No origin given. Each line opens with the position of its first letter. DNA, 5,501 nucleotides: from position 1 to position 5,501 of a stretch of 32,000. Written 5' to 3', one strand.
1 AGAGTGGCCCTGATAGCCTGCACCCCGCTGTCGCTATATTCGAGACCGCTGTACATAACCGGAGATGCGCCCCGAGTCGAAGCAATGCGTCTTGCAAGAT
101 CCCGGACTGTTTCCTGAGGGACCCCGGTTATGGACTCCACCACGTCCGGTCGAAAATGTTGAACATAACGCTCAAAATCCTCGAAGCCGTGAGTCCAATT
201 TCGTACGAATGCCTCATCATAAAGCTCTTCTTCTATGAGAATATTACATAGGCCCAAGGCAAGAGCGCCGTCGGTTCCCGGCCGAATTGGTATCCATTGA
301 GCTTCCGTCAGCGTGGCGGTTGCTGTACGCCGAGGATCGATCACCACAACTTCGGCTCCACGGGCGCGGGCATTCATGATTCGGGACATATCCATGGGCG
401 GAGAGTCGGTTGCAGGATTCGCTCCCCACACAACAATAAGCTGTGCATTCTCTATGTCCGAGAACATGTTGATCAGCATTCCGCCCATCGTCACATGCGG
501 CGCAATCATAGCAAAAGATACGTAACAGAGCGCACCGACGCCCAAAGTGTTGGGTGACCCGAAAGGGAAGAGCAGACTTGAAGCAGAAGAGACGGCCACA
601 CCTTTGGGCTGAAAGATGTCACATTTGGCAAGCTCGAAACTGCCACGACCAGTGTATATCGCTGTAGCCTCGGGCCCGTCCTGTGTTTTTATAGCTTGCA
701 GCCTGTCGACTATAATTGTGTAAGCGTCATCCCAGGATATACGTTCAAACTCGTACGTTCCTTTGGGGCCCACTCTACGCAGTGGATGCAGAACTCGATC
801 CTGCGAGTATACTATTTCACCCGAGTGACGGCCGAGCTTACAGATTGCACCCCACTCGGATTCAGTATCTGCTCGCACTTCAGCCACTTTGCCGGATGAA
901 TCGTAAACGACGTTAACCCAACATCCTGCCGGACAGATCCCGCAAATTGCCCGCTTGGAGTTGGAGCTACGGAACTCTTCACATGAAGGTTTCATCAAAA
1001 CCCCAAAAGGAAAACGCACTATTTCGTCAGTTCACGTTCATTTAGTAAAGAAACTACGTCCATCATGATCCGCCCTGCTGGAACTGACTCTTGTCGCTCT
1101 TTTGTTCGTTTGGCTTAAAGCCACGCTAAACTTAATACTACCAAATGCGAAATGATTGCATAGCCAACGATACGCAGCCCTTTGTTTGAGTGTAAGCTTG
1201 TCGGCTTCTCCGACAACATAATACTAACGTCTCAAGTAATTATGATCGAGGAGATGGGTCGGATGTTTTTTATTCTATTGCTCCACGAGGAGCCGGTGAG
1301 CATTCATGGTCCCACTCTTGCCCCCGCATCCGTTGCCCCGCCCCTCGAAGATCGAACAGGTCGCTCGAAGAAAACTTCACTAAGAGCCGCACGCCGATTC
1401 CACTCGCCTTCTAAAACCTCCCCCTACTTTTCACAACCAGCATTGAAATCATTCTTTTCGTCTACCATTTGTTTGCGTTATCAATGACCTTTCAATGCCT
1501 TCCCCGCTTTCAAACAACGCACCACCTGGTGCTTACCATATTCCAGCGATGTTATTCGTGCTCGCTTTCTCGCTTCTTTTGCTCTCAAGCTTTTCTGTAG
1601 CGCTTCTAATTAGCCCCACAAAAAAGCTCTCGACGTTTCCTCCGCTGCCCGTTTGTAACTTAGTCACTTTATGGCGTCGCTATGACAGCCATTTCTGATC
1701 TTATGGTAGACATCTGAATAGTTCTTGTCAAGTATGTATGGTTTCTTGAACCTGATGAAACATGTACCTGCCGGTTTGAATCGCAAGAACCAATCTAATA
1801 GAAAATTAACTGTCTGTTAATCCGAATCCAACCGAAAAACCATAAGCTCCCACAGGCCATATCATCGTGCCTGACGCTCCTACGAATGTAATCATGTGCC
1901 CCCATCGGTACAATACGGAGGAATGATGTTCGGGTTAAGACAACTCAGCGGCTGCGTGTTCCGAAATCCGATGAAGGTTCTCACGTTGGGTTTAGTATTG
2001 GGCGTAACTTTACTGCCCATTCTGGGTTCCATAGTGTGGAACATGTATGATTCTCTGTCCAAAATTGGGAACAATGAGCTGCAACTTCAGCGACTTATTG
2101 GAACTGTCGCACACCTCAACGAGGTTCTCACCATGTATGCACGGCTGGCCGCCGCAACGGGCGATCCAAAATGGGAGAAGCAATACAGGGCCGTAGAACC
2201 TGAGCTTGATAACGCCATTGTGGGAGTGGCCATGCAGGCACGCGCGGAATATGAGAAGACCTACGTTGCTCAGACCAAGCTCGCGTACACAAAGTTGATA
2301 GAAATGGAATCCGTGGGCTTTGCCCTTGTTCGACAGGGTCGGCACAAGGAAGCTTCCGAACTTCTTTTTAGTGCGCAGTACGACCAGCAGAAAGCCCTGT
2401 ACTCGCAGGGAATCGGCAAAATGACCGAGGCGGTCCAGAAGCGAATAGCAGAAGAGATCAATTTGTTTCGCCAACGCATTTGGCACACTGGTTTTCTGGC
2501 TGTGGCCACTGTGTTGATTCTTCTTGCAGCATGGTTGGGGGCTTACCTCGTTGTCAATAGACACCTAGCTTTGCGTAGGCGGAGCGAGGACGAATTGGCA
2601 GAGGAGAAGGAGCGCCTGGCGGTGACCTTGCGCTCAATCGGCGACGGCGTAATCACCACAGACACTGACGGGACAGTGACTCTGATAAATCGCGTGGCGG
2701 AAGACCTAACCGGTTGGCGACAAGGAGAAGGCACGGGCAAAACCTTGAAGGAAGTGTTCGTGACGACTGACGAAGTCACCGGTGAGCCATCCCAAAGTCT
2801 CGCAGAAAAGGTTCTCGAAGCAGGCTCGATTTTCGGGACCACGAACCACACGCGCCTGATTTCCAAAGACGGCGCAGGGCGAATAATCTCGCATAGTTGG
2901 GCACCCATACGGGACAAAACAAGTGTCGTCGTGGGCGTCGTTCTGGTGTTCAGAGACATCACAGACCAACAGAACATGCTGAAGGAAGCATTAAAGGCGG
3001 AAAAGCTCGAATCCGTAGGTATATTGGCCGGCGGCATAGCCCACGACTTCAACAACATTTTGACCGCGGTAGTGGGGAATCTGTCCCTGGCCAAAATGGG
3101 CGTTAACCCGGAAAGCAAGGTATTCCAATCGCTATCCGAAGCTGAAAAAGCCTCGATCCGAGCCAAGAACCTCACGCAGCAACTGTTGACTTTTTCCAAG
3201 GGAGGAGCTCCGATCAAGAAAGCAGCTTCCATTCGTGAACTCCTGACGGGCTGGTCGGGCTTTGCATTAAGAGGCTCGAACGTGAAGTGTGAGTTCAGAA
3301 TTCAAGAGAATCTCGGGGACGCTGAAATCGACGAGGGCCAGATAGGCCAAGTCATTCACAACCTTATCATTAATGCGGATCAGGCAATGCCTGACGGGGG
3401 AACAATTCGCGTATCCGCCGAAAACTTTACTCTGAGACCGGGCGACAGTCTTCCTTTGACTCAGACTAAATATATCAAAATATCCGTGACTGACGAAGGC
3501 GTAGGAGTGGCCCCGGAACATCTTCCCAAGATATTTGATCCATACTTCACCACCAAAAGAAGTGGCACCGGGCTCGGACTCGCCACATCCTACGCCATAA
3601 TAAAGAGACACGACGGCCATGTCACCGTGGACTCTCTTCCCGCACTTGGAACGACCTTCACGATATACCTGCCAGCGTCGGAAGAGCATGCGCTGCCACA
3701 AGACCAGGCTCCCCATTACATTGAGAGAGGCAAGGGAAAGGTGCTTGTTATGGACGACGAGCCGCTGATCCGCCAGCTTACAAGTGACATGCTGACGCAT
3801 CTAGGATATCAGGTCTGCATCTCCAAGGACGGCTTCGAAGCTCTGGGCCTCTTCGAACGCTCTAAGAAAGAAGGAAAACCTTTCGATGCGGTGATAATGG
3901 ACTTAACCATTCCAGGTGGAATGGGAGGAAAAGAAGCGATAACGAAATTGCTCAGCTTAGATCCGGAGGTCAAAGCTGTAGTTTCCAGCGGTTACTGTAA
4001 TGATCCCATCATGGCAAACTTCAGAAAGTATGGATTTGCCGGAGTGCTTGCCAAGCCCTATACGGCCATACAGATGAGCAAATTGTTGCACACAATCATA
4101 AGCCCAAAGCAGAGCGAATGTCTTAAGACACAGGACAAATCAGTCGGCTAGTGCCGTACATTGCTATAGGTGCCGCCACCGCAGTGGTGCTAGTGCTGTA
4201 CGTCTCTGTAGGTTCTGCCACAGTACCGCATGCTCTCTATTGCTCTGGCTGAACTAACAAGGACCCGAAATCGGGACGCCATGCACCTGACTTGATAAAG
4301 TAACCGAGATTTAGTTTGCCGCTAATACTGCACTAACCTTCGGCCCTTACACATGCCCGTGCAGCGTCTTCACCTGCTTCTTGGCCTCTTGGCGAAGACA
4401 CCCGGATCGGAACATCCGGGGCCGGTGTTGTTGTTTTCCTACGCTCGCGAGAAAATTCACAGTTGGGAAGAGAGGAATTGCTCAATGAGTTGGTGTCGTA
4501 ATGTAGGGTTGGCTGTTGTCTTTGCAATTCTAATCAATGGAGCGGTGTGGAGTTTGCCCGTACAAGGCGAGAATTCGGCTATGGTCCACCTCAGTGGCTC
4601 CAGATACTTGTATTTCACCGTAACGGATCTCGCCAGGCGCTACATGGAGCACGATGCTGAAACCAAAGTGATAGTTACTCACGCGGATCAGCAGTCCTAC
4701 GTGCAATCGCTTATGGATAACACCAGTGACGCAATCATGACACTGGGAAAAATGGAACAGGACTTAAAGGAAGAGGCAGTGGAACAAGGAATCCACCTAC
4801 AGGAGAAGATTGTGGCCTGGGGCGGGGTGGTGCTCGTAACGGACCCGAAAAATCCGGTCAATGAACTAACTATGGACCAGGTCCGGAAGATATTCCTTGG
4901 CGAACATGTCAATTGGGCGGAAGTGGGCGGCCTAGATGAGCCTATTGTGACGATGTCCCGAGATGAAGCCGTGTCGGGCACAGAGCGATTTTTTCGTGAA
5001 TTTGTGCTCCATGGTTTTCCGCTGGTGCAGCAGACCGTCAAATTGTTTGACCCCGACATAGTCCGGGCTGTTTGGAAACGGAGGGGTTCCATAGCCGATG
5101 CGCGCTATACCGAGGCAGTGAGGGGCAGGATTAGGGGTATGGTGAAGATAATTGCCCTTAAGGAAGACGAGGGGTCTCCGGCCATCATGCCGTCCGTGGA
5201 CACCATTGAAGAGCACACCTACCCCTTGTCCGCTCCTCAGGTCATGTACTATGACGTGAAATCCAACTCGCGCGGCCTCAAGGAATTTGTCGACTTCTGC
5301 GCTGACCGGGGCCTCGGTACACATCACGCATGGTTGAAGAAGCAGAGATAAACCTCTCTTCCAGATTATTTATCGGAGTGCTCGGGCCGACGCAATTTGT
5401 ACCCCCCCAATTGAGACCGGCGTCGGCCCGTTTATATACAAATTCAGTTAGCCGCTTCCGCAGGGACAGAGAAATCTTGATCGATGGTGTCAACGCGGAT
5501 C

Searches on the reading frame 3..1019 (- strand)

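Call 8: search_protein_families(library=pfam, proteins=[window:3-1019:-], max_evalue=0.001)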
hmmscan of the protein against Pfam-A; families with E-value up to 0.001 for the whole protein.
window:3-1019:- (339 aa): 1 family
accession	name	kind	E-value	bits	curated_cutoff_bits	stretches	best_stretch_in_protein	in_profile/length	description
PF00384.28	Molybdopterin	-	2.5e-27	96.3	24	1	75-289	1-202/353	Molybdopterin oxidoreductase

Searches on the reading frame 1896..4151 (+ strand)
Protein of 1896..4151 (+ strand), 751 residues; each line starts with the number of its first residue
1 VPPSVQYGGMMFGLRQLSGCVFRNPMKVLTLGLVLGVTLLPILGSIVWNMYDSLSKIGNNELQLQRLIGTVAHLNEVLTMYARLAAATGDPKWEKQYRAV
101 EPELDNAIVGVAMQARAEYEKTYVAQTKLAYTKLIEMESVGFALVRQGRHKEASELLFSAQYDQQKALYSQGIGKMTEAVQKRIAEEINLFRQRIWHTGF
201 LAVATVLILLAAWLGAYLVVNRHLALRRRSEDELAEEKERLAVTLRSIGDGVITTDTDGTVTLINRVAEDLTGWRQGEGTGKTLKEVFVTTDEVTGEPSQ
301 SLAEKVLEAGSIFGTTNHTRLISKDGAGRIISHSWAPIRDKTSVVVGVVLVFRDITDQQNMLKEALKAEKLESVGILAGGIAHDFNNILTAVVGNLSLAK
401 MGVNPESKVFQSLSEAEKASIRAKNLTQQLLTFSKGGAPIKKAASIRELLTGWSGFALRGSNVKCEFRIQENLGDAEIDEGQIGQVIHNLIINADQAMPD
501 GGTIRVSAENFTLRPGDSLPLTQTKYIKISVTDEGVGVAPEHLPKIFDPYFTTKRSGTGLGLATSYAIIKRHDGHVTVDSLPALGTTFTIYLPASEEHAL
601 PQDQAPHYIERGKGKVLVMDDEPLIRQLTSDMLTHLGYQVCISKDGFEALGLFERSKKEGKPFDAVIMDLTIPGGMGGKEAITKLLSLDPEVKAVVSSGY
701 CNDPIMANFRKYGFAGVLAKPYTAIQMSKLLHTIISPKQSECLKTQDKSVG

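Call 7: search_protein_families(library=pfam, proteins=[window:1896-4151:+], max_evalue=0.001)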
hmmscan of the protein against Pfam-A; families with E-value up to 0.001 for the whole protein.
window:1896-4151:+ (751 aa): 6 families
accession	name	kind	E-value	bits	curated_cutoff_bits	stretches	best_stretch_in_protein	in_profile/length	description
PF02518.31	HATPase_c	-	2.1e-23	83.3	26.4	1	479-595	2-110/111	Histidine kinase-, DNA gyrase B-, and HSP90-like ATPase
PF00989.32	PAS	-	5.9e-16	58.9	22.6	1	240-355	2-113/113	PAS fold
PF00072.30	Response_reg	-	3.8e-15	56.5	30.2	1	616-729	1-108/111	Response regulator receiver domain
PF08448.16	PAS_4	-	1e-14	55.1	23.1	1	245-359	1-109/110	PAS fold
PF13426.13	PAS_9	-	2.9e-09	37.6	27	1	250-357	2-103/103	PAS domain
PF00512.31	HisKA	-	4e-07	30.4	26.9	1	377-437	5-64/66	His Kinase A (phospho-acceptor) domain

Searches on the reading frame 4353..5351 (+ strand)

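Call 7: search_protein_families(library=pfam, proteins=[window:4353-5351:+], max_evalue=0.001)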
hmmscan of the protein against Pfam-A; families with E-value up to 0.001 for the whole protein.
window:4353-5351:+ (332 aa): 1 family
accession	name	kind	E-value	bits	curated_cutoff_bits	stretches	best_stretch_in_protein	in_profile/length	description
PF12849.12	PBP_like_2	-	1.8e-21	77.6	27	1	71-317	3-264/267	PBP superfamily domain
